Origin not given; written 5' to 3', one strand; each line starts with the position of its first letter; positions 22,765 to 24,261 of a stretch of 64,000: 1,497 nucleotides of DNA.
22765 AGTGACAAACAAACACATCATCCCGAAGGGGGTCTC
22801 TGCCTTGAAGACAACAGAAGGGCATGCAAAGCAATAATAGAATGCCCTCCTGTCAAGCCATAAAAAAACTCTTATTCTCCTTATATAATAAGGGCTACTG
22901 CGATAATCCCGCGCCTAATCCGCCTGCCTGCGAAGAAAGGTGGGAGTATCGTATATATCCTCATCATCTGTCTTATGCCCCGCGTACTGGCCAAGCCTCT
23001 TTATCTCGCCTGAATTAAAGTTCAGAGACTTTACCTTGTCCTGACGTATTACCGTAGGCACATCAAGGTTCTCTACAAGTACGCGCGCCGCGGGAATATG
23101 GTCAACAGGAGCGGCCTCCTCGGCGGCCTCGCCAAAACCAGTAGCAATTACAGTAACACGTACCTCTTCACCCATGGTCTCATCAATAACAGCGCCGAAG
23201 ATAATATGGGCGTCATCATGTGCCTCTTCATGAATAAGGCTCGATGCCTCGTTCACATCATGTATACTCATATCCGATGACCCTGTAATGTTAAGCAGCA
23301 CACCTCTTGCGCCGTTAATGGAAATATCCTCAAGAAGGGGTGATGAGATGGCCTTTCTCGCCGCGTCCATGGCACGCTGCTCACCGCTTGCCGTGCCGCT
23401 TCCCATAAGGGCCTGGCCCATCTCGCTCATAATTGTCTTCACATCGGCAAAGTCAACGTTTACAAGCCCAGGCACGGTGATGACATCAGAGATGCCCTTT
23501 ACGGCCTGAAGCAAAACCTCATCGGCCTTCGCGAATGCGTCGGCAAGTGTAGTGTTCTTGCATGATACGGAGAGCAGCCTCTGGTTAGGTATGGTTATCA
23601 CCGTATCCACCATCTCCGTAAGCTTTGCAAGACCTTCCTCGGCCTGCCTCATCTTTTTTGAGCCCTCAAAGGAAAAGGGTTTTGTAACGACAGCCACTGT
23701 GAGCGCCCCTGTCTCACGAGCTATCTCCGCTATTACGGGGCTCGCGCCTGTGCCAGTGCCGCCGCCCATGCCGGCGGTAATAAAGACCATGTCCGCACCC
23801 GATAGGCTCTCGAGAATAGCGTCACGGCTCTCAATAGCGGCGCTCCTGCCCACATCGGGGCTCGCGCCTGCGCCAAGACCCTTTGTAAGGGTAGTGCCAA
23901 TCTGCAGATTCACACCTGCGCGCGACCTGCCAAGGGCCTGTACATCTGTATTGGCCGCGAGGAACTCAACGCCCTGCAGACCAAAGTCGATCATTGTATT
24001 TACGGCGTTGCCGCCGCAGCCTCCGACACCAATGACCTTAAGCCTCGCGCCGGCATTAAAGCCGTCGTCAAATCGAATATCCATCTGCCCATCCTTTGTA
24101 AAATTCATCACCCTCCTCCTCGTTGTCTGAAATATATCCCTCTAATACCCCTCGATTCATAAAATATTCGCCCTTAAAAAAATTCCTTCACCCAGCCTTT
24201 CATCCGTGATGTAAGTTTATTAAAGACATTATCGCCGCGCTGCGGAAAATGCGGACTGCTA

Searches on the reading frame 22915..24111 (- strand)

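Call 32: search_protein_families(library=pfam, proteins=[window:22915-24111:-], max_evalue=0.0001)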
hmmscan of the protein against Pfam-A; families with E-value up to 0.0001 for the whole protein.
window:22915-24111:- (398 aa): 2 families
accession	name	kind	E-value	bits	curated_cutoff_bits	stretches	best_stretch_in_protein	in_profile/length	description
PF00091.31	Tubulin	-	3.2e-49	168.2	33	1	24-182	2-188/190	Tubulin/FtsZ family, GTPase domain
PF12327.13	FtsZ_C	-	3.8e-35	120.5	27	1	232-326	1-94/95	FtsZ family, C-terminal domain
